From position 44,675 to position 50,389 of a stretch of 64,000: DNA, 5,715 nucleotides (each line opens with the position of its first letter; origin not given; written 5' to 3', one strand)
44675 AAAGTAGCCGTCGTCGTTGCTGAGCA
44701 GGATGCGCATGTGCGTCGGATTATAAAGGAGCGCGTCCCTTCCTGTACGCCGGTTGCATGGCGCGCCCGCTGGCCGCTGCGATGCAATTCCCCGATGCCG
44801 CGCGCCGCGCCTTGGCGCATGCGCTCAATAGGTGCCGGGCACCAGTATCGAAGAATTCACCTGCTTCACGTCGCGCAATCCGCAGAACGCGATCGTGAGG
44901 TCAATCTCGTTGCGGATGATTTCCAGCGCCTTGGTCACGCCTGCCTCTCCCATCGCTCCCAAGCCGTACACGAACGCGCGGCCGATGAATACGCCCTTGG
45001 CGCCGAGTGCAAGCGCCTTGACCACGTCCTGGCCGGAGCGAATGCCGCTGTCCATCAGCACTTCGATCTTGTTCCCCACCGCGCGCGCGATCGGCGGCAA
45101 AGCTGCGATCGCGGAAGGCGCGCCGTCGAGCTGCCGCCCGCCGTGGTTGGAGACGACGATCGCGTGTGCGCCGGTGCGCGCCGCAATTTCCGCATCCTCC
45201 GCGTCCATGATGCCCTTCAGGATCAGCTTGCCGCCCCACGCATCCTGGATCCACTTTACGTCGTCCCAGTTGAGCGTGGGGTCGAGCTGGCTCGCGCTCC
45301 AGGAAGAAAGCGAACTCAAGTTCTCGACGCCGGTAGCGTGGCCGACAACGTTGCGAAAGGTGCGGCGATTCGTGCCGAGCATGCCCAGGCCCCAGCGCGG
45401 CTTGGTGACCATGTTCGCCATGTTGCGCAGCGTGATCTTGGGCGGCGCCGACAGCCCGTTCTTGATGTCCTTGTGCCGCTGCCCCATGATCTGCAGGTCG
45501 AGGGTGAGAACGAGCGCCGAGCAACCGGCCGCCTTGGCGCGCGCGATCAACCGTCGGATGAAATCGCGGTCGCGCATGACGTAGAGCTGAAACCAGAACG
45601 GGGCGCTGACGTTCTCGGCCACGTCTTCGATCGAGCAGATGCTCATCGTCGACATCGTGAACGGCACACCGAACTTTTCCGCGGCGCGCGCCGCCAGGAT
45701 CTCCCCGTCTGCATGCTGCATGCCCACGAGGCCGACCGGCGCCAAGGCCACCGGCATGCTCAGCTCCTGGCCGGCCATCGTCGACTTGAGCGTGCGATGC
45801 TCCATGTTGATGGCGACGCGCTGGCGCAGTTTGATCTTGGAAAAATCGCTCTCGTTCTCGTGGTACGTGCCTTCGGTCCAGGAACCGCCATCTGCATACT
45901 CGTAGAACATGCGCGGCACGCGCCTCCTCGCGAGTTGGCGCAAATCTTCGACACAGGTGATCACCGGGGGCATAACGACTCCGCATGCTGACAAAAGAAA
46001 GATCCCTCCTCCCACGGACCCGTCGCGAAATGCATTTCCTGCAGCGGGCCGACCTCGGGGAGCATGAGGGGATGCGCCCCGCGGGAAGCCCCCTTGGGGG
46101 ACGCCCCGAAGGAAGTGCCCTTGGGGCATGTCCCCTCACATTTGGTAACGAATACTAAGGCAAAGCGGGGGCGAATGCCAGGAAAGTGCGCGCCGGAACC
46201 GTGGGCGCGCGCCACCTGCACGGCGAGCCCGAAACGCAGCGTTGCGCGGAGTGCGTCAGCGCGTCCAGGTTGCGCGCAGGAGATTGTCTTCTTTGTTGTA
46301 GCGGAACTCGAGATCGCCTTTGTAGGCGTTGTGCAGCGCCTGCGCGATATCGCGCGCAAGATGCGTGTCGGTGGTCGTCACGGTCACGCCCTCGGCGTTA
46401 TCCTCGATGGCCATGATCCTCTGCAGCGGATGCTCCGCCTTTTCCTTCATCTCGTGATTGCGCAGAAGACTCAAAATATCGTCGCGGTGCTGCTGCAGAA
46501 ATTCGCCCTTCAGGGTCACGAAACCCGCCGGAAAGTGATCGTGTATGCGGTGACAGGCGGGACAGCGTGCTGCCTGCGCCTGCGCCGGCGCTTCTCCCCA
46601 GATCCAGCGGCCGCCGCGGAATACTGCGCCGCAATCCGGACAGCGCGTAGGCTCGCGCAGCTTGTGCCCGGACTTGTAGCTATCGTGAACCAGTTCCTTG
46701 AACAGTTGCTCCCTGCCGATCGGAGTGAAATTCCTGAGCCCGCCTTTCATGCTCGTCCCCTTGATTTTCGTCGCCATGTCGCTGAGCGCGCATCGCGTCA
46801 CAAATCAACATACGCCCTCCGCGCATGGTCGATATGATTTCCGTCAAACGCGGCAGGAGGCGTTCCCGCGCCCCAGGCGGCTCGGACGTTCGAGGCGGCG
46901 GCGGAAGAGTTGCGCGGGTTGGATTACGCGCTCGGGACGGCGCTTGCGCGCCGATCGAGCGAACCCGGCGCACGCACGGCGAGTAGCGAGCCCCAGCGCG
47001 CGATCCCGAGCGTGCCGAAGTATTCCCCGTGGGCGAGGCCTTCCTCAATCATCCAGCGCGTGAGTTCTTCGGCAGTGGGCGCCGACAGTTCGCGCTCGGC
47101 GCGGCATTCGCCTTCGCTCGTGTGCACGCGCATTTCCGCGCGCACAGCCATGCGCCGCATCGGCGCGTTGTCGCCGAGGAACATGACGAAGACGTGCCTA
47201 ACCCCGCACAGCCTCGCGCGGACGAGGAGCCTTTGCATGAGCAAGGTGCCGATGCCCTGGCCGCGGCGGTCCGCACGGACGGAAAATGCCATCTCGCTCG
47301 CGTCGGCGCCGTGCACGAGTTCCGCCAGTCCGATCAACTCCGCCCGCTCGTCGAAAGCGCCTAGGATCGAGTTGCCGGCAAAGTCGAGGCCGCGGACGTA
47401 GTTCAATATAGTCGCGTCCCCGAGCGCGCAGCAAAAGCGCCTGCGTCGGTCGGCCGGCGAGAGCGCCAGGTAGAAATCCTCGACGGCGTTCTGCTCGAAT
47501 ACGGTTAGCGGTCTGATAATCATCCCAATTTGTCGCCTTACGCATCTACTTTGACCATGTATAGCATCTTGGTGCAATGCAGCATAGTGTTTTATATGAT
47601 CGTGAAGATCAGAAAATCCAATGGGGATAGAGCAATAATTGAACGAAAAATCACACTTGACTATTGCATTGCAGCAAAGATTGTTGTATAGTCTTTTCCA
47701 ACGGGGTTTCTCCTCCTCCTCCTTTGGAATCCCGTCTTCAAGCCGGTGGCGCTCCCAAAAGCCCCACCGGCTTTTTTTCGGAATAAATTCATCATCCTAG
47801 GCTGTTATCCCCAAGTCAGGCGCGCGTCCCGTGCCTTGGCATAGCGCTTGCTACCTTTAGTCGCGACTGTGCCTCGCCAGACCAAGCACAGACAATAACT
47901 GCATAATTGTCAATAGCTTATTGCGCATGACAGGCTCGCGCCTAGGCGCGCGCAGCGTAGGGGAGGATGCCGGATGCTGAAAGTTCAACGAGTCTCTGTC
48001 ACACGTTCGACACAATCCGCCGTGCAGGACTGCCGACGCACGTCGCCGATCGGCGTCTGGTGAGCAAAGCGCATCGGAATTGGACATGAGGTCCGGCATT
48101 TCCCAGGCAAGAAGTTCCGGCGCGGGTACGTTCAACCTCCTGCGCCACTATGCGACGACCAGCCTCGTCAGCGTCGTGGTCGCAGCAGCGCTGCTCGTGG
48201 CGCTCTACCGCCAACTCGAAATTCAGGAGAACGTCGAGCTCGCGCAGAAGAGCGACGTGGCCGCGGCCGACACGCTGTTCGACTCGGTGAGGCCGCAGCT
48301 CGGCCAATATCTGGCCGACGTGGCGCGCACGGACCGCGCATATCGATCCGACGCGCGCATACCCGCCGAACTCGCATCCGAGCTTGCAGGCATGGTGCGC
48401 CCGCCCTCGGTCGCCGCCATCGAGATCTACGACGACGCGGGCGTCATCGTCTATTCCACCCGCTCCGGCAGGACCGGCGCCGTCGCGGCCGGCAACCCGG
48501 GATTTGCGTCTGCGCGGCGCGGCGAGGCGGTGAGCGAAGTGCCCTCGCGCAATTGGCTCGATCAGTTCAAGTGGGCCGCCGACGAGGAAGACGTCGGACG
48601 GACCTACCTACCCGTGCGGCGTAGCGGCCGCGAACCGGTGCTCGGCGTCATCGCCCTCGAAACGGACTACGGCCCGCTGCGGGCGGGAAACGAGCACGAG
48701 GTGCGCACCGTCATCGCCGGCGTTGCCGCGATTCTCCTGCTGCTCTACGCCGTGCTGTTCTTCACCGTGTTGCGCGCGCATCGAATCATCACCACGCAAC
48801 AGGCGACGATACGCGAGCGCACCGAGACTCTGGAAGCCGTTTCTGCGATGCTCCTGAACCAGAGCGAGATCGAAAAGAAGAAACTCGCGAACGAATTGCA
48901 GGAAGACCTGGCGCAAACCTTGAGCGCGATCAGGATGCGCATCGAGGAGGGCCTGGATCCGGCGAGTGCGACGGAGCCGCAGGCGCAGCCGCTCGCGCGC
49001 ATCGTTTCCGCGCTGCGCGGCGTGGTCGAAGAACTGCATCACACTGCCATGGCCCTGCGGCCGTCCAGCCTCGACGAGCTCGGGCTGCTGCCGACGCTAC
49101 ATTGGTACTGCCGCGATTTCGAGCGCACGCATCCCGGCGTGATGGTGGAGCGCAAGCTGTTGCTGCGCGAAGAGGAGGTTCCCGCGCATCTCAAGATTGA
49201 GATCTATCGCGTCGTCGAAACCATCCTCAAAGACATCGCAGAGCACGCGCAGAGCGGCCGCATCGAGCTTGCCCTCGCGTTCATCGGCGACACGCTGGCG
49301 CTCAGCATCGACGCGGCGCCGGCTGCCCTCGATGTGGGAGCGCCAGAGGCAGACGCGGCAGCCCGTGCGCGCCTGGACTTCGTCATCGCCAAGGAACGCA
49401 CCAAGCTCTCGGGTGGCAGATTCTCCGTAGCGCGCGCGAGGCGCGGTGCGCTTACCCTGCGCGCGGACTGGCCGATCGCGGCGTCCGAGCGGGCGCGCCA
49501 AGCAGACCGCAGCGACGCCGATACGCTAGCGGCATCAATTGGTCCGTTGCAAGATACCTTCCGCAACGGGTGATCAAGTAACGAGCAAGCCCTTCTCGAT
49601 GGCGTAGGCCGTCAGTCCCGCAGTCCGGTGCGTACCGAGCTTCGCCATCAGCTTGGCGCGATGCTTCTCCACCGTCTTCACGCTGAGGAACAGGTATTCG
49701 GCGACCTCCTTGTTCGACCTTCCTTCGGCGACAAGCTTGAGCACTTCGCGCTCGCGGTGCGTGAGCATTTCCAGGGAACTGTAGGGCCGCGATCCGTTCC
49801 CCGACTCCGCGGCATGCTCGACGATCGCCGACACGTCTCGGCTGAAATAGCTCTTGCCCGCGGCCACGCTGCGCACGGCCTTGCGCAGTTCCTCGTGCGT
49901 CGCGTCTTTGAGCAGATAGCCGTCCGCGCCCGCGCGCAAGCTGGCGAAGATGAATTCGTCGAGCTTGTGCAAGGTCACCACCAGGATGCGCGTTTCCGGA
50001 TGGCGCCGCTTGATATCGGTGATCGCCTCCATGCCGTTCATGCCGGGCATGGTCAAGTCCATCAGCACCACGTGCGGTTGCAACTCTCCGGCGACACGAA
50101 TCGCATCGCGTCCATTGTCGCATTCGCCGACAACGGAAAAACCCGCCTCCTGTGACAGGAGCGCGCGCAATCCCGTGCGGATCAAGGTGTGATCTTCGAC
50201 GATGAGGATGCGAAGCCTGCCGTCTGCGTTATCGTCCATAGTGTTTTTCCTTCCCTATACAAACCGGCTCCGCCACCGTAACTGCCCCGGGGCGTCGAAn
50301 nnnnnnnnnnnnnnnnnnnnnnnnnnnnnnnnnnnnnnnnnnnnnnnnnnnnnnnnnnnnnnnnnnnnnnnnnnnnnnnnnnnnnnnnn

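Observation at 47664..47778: Promoter-to-terminator small RNA whose loop is a perfect antisense of the extended Shine-Dalgarno sequences of the formate dehydrogenase genes in this window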

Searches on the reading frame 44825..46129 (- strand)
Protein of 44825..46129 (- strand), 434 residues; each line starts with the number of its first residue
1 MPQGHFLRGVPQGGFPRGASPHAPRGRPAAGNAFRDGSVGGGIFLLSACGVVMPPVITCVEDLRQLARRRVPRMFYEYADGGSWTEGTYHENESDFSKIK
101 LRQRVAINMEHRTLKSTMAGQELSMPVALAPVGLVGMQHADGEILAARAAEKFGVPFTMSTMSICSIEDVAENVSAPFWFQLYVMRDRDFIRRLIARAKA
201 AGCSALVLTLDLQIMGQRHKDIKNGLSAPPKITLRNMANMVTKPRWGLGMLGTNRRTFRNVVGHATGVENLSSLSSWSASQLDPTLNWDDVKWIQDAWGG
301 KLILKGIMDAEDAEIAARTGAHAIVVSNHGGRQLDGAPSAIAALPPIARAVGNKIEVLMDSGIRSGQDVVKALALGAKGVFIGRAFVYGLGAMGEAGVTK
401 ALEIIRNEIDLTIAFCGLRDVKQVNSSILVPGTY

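Call 43: search_protein_families(library=ncbifam, proteins=[window:44825-46129:-], max_evalue=0.001)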
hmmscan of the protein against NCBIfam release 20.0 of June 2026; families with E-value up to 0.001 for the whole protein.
window:44825-46129:- (434 aa): 8 families
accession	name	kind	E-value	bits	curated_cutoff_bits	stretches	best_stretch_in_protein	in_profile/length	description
NF008398.0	PRK11197.1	subfamily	1e-133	445.9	376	1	56-430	2-376/381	L-lactate dehydrogenase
NF033901.1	L_lactate_LldD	exception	1.2e-117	393.1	550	1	56-430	2-376/377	FMN-dependent L-lactate dehydrogenase LldD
TIGR03966.1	actino_HemFlav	equivalog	8.7e-85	284.7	470.85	1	59-431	7-380/385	pre-mycofactocin synthase MftD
TIGR02708.1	L_lactate_ox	equivalog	3.9e-61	207.1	645.5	2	287-426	216-355/367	L-lactate oxidase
TIGR02151.1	IPP_isom_2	equivalog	2.8e-10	39.6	281.3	1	349-427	255-332/338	type 2 isopentenyl-diphosphate Delta-isomerase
NF003302.0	PRK04302.1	subfamily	9.1e-07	28.8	132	1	338-386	157-205/223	triose-phosphate isomerase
TIGR01302.1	IMP_dehydrog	equivalog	0.00067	18.6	481.5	1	347-386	320-359/450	IMP dehydrogenase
NF005311.0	PRK06843.1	equivalog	0.00095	18.2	779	0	354-387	256-289/404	inosine 5-monophosphate dehydrogenase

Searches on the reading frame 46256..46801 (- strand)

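Call 43: search_protein_families(library=ncbifam, proteins=[window:46256-46801:-], max_evalue=0.001)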
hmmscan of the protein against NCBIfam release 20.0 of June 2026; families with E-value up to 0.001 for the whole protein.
window:46256-46801:- (181 aa): 1 family
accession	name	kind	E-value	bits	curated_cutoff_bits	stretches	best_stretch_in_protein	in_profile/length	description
NF040826.1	lxa_BCAM0308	equivalog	1.8e-62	209.6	100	1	30-181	2-153/153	BCAM0308 family protein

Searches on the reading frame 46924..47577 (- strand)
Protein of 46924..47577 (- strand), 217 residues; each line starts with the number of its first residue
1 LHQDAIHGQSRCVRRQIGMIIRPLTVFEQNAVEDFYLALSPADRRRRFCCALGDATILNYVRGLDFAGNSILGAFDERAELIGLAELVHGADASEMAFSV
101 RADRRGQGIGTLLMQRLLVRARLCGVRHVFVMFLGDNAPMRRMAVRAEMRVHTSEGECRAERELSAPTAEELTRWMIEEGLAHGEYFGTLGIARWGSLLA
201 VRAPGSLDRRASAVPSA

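Call 14: search_protein_families(library=pfam, proteins=[window:46924-47577:-])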
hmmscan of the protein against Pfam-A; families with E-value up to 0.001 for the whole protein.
window:46924-47577:- (217 aa): 3 families
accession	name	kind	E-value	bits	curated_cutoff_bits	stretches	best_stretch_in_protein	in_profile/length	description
PF00583.31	Acetyltransf_1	-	1e-07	32.7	20.7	1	70-144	34-111/116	Acetyltransferase (GNAT) family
PF13508.13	Acetyltransf_7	-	9e-06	26.4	27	1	75-129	9-65/84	Acetyltransferase (GNAT) domain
PF13302.13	Acetyltransf_3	-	0.00054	21.1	25.4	0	78-149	61-137/138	Acetyltransferase (GNAT) domain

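Call 43: search_protein_families(library=ncbifam, proteins=[window:46924-47523:-], max_evalue=0.001)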
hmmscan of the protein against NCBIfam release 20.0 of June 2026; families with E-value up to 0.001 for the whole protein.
window:46924-47523:- (199 aa): 2 families
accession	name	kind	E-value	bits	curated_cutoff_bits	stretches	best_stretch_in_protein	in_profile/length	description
NF058543.1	ActPatMycb56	equivalog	1.8e-11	43.5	460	1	3-132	141-275/317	acetyltransferase Pat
NF040503.1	resist_ArsN1a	equivalog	0.00074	19.3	170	1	76-127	78-129/159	arsinothricin resistance N-acetyltransferase ArsN1 family A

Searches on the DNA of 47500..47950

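Call 4: search_rna_families(source=window, start=47500, end=47950, threshold=evalue, max_evalue=10, show_alignments=5)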
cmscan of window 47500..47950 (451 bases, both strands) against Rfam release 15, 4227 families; matches with E-value up to 10: 6.
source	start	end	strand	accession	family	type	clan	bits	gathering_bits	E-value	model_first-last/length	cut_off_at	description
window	47667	47778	+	RF02344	ar14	Gene; sRNA;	-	27.3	58.8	0.0029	1-123/123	no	Alphaproteobacterial ar14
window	47694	47775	+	RF02791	CcsR1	Gene; sRNA;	-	22.8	65.3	0.0023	1-83/83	no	Conserved CCUCCUCCC motif stress-induced RNA 1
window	47707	47779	+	RF02278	Betaproteobacteria_toxic_sRNA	Gene; sRNA;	-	19.7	50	0.13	1-64/64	no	Betaproteobacteria toxic small RNA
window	47710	47882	+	RF02177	SMCR2_1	Gene; lncRNA;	-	16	50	1.2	1-159/159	no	Smith-Magenis syndrome chromosome region, candidate 2 conserved region 1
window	47616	47656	+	RF03001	leuA-Halobacteria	Cis-reg;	-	13.9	47.9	2.3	1-53/53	no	leuA-Halobacteria RNA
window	47740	47796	-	RF00630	P26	Gene;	-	13.3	36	3.9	1-66/66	no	Pseudomonas sRNA P26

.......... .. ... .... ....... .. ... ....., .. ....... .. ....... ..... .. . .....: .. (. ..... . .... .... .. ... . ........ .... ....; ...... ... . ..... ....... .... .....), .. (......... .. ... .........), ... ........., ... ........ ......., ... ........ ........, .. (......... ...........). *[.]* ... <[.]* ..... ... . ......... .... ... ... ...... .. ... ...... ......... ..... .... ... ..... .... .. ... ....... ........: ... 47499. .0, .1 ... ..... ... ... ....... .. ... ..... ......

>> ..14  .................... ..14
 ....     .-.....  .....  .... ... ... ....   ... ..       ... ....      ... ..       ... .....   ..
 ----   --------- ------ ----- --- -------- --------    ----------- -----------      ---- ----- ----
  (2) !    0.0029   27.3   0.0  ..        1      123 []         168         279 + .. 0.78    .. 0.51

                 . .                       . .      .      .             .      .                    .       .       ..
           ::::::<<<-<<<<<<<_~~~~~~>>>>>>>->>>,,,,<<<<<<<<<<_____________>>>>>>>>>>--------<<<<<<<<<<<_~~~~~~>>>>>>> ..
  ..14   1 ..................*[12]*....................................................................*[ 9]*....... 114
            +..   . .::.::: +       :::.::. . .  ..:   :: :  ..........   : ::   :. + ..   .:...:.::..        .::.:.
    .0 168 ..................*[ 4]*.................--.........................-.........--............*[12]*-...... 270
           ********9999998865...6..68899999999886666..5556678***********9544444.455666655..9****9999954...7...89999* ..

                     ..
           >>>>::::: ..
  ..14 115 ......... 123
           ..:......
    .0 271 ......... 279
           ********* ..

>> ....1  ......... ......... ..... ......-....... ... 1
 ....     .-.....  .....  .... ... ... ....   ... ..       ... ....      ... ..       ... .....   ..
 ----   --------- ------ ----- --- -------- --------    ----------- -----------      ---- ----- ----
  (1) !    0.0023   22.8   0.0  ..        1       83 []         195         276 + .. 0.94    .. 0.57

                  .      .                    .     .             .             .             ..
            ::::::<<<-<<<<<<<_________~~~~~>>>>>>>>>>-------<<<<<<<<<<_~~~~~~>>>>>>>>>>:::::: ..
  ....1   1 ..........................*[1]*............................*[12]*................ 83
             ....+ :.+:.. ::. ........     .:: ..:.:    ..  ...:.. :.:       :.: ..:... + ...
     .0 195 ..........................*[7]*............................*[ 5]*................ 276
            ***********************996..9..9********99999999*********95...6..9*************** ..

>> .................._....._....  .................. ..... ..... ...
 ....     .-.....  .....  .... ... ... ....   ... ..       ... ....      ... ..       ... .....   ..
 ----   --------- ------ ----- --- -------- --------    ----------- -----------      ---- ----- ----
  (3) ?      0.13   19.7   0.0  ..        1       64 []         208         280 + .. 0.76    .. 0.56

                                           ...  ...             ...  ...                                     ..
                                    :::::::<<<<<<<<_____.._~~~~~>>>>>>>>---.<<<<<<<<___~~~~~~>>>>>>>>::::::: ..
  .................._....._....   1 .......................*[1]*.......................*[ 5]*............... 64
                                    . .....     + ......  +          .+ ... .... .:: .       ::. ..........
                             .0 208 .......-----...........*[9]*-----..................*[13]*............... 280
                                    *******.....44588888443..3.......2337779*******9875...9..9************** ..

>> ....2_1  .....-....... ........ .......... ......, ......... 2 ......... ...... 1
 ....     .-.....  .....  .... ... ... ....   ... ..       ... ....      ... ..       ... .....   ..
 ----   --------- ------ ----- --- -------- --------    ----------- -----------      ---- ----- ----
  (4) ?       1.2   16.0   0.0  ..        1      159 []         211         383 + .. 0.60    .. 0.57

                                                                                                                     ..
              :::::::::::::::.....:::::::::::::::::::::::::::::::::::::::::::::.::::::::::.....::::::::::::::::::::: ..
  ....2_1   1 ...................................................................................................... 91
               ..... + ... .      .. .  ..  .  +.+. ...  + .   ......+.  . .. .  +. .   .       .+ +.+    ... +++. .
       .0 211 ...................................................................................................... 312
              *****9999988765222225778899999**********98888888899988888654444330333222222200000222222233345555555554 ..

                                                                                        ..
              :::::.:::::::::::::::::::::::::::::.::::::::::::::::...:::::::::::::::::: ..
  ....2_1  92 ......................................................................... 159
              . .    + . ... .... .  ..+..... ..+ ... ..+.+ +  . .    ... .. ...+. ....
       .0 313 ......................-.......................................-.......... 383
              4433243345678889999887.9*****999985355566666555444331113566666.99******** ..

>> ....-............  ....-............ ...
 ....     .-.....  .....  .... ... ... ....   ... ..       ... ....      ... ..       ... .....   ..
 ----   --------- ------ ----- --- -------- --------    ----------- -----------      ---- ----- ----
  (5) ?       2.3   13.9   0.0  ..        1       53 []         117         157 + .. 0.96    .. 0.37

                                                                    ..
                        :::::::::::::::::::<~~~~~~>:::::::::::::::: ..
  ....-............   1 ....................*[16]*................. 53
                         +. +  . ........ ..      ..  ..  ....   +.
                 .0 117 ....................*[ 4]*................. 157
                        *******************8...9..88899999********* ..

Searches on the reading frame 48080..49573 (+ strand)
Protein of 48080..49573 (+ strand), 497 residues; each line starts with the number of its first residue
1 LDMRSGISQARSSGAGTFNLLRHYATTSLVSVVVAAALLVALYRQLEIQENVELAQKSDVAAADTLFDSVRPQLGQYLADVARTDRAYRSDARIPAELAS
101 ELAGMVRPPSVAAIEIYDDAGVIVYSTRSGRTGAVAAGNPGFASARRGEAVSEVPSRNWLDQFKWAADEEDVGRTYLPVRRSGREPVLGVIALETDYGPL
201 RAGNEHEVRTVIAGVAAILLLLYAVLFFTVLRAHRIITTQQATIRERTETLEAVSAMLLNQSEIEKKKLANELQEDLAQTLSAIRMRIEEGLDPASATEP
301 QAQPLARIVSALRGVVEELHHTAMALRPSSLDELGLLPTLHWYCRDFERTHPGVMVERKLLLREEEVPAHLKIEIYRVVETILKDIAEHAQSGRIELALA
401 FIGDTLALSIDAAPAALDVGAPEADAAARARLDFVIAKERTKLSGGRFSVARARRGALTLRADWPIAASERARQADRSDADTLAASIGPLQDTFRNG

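Call 14: search_protein_families(library=pfam, proteins=[window:48080-49573:+])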
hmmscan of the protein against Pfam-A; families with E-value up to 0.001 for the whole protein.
window:48080-49573:+ (497 aa): 0 families

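Call 43: search_protein_families(library=ncbifam, proteins=[window:48080-49573:+], max_evalue=0.001)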
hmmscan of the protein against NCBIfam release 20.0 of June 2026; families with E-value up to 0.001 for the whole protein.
window:48080-49573:+ (497 aa): 4 families
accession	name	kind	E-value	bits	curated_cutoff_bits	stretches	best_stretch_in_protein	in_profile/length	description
NF052443.1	SensHisKinMctS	equivalog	5.2e-18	64.6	700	1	208-472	195-454/457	two-component system sensor histidine kinase MctS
NF008649.0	PRK11644.1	equivalog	1.4e-12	47.1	408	1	252-421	290-459/499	signal transduction histidine-protein kinase/phosphatase UhpB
NF007896.0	PRK10600.1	equivalog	3.8e-08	32.5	578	1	265-458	390-577/598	nitrate/nitrite two-component system sensor histidine kinase NarX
NF047786.1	his_kin_MadS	equivalog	4.6e-06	26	500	1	187-465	141-434/434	MadS family sensor histidine kinase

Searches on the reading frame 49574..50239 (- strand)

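Call 14: search_protein_families(library=pfam, proteins=[window:49574-50239:-])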
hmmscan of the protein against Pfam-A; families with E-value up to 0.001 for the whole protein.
window:49574-50239:- (221 aa): 3 families
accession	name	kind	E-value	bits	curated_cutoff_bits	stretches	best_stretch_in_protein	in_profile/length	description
PF00072.30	Response_reg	-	6.4e-30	104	30.2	1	11-123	1-111/111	Response regulator receiver domain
PF00196.25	GerE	-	8.2e-18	64.2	23.5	1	158-212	2-56/57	Bacterial regulatory proteins, luxR family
PF08281.18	Sigma70_r4_2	-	3e-07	30.4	25.7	1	156-201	8-54/54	Sigma-70, region 4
